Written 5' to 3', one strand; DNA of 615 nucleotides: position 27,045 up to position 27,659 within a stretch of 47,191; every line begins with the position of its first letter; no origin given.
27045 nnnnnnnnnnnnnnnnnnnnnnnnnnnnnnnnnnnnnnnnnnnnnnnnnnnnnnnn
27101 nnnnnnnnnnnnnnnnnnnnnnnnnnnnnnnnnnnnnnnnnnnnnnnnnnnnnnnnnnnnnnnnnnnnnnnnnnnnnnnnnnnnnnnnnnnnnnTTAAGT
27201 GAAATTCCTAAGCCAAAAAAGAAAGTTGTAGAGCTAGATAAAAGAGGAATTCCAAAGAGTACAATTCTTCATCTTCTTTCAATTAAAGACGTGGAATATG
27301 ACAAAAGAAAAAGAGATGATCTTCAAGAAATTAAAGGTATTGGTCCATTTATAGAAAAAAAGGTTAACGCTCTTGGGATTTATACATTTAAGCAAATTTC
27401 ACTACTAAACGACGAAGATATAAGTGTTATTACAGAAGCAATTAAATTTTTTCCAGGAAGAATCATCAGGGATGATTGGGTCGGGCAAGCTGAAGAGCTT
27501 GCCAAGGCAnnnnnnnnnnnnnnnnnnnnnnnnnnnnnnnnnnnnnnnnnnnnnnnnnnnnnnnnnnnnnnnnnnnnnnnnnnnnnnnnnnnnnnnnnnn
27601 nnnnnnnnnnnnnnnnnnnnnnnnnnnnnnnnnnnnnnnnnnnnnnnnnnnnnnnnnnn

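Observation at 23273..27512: Three-gene module: IM-anchored OmpA-like peptidoglycan binder plus two paralogous membrane-tethered repeat proteins ending in an H3TH/HhH-like domain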

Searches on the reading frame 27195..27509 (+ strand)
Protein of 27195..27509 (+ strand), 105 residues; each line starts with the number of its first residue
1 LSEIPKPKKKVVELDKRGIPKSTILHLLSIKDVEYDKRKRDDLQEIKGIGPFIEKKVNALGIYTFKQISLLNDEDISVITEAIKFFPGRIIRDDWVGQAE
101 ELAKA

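Call 44: predict_structure(alignment_id=A3)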
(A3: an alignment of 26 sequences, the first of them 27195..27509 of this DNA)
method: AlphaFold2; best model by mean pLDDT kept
length: 105 residues; sequences in the alignment: 26
mean_pLDDT: 72.8   pTM: 0.60
mean pLDDT of the five models: 72.8, 70.1, 49.6, 48.2, 45.3
residues with pLDDT >= 90: 2; 70-90: 61; 50-70: 29; < 50: 13
segments of 3 or more residues with pLDDT < 50: 1-11
pLDDT, mean of each block of 10 residues (from residue 1): 43 53 61 69 85 85 87 82 71 87 85
secondary structure, 60 per line:
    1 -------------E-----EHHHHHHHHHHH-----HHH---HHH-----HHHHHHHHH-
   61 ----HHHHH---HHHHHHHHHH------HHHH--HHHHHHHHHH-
elements in order: H21-31 H51-59 H65-69 H73-82 H89-92 H95-104

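Call 48: fold_search(model_id=the predicted structure, library=pdb)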
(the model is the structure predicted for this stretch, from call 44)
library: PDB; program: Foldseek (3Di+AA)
matches with E <= 10: 53; with E <= 0.001: 0
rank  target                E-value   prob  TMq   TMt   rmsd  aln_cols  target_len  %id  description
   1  4mtn                  7.5e-01  0.69  0.43  0.13   8.0        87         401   15  Crystal structure of transcription termination factor NusA from Planctomyces limnophilus DSM 3776 (released 2013-10-02)
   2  6yxy_BS               1.0e+00  0.57  0.42  0.31   9.8        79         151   18  State B of the Trypanosoma brucei mitoribosomal large subunit assembly intermediate (released 2020-10-14)
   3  6yxx_BS               1.2e+00  0.47  0.41  0.29   9.9        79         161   18  State A of the Trypanosoma brucei mitoribosomal large subunit assembly intermediate (released 2020-10-14)
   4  7aoi_BS               1.6e+00  0.16  0.33  0.25  13.7       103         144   16  Trypanosoma brucei mitochondrial ribosome large subunit assembly intermediate (released 2020-12-02)
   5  1pzn_A                1.7e+00  0.85  0.47  0.17   1.7        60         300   18  Rad51 (RadA) (released 2003-09-09)
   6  6juo_A                2.2e+00  0.35  0.41  0.14   6.6        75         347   23  MsDpo4-DNA complex 4 (released 2020-02-19)
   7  3gv5_B                2.9e+00  0.33  0.37  0.11   3.3        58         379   24  Human DNA polymerase iota in complex with T template DNA and incoming ddADP (released 2009-06-02)
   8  2bke                  3.1e+00  0.51  0.44  0.17   2.2        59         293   17  Conformational Flexibility Revealed by the Crystal Structure of a Crenarchaeal RadA (released 2005-03-16)
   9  6hix_BS               3.5e+00  0.16  0.44  0.47  12.0        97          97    9  Cryo-EM structure of the Trypanosoma brucei mitochondrial ribosome - This entry contains the large mitoribosomal subu (released 2018-09-26)
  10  1sgg_MODEL_1_A        3.5e+00  0.15  0.35  0.48   4.0        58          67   22  THE SOLUTION STRUCTURE OF SAM DOMAIN FROM THE RECEPTOR TYROSINE KINASE EPHB2, NMR, 10 STRUCTURES (released 1999-10-06)
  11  2qkq_A                4.1e+00  0.20  0.38  0.58   2.7        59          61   20  Structure of the SAM Domain of Human Ephrin Type-B Receptor 4 (released 2007-07-24)
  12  4eyh_B                4.6e+00  0.14  0.27  0.09   5.7        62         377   21  Human DNA polymerase iota incorporating dCTP opposite N-(deoxyguanosin-8-yl)-1-aminopyrene lesion (released 2013-01-09)
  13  6jum_A                4.9e+00  0.28  0.39  0.13   2.1        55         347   29  MsDpo4-DNA complex 2 (released 2020-02-19)
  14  4eyi_B                4.9e+00  0.20  0.42  0.13   9.1        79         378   19  Human DNA polymerase iota incorporating dATP opposite N-(deoxyguanosin-8-yl)-1-aminopyrene lesion (released 2013-01-09)
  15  6jul_A                5.5e+00  0.25  0.39  0.13   2.1        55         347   31  MsDpo4-DNA complex 1 (released 2020-02-19)
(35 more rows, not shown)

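Call 72: search_protein_representatives(alignment_id=A3)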
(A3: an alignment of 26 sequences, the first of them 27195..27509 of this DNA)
Query: 26 sequences, 98 profile positions. Proteins with E-value up to 0.001 (for the whole library): 13568; up to 1e-10: 5910; up to 1e-30: 543. The best 150 are listed.
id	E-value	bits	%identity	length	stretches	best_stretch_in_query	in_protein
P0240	0.0e+00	1001.3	-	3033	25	28-94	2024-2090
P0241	2.4e-272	896.9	-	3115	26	29-94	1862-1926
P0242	4.4e-233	771.0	-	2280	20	24-93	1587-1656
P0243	1.1e-136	461.8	-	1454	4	2-97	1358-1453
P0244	6.6e-133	449.7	-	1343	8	28-94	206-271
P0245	3.7e-125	424.8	-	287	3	2-97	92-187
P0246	9.5e-121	410.7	-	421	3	2-96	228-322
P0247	4.7e-120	408.5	-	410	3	3-97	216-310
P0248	3.7e-114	389.6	-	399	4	2-90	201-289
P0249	6.2e-112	382.4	-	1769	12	22-93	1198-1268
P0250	3.2e-107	367.3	-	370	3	3-97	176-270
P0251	4.4e-106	363.7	-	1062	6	29-95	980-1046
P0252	4.7e-99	341.1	-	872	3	3-92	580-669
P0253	1.3e-94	326.9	-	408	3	2-95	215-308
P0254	1.8e-93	323.2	-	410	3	2-94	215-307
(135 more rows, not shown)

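Call 73: search_protein_families(library=pfam, proteins=[P0240, P0243, P0249, P0244], max_evalue=0.0001)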
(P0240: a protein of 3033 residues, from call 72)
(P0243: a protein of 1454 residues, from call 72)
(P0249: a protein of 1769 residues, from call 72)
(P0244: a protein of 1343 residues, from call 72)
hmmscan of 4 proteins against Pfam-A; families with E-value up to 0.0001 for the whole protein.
P0240 (3033 aa): 7 families
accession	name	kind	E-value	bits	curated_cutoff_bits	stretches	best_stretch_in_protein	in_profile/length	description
PF14520.12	HHH_5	-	9e-33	113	27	0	2739-2768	2-31/57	Helix-hairpin-helix domain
PF11731.14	Cdd1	-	6.8e-32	110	25.5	0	2738-2767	5-34/86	Pathogenicity locus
PF11798.14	IMS_HHH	-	4.2e-22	77.4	24.4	0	2740-2760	12-32/32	IMS family HHH motif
PF00633.29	HHH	-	5.4e-14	51.6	24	0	2738-2753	10-25/30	Helix-hairpin-helix motif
PF02961.22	SAM_BAF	-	7.2e-13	49.3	25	0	100-125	17-42/88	Barrier to autointegration factor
PF00570.28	HRDC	-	1.4e-09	38.2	23.8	0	1899-1928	29-58/68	HRDC domain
PF14716.13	HHH_8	-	4.8e-06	27.3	30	0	2738-2756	47-65/73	Helix-hairpin-helix domain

P0243 (1454 aa): 9 families
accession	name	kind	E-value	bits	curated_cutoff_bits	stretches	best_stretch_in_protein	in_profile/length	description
PF14520.12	HHH_5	-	9.6e-13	48.8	27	0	1186-1219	2-35/57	Helix-hairpin-helix domain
PF11731.14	Cdd1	-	3.8e-11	43.5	25.5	0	1386-1417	6-37/86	Pathogenicity locus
PF24423.1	OVT1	-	6.7e-10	39.7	30.9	0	895-975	3-79/100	Major antigen, helical domain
PF10473.14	CENP-F_leu_zip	-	8.1e-09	36.1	34.5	0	990-1072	43-125/140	Leucine-rich repeats of kinetochore protein Cenp-F/LEK1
PF11798.14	IMS_HHH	-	2.2e-06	28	24.4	0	1388-1407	13-32/32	IMS family HHH motif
PF00038.26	Filament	-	8.1e-06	26.1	40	0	628-951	21-282/313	Intermediate filament protein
PF07889.17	DUF1664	-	1.5e-05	25.5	34.6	0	136-224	32-119/124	Protein of unknown function (DUF1664)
PF14662.11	KASH_CCD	-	6.7e-05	23.4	43.3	1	567-744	13-189/191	Coiled-coil region of CCDC155 or KASH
PF08614.16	ATG16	-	8.5e-05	23.3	33.7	0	73-249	9-177/200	Autophagy protein 16 (ATG16)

P0249 (1769 aa): 8 families
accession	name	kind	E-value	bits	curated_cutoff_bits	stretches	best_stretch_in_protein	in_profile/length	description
PF14520.12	HHH_5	-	6e-35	120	27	0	1206-1244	2-40/57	Helix-hairpin-helix domain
PF11731.14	Cdd1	-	1.3e-15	57.8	25.5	0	1205-1241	5-41/86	Pathogenicity locus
PF02961.22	SAM_BAF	-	1.2e-14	55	25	0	231-267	8-44/88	Barrier to autointegration factor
PF11798.14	IMS_HHH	-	4.6e-14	52.2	24.4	0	1207-1227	12-32/32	IMS family HHH motif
PF14229.12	DUF4332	-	1.6e-11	44.9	23.2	0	602-629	54-81/122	Domain of unknown function (DUF4332)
PF00570.28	HRDC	-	2.8e-10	40.5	23.8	0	380-400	38-58/68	HRDC domain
PF10391.15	DNA_pol_lambd_f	-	4.5e-10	39.6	29.8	0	1208-1235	3-30/51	Fingers domain of DNA polymerase lambda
PF00633.29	HHH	-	7.4e-05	22.9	24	0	1205-1218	10-23/30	Helix-hairpin-helix motif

P0244 (1343 aa): 8 families
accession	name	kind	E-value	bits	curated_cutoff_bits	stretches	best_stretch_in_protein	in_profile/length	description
PF14520.12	HHH_5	-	1.2e-26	93.4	27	0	208-239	2-33/57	Helix-hairpin-helix domain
PF11798.14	IMS_HHH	-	3.3e-21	74.6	24.4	0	1275-1294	13-32/32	IMS family HHH motif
PF11731.14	Cdd1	-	1.5e-14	54.4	25.5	0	1273-1304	6-37/86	Pathogenicity locus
PF02961.22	SAM_BAF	-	6.8e-14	52.6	25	0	1153-1184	11-42/88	Barrier to autointegration factor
PF00416.27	Ribosomal_S13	-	8.6e-10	39.6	31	0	799-859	15-76/128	Ribosomal protein S13/S18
PF10391.15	DNA_pol_lambd_f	-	1.3e-06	28.5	29.8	0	1275-1302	3-30/51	Fingers domain of DNA polymerase lambda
PF00633.29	HHH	-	1.6e-06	28.1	24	0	455-470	6-21/30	Helix-hairpin-helix motif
PF21999.2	IMS_HHH_1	-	6e-05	23.9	27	0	467-490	5-28/53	DNA polymerase-iota, thumb domain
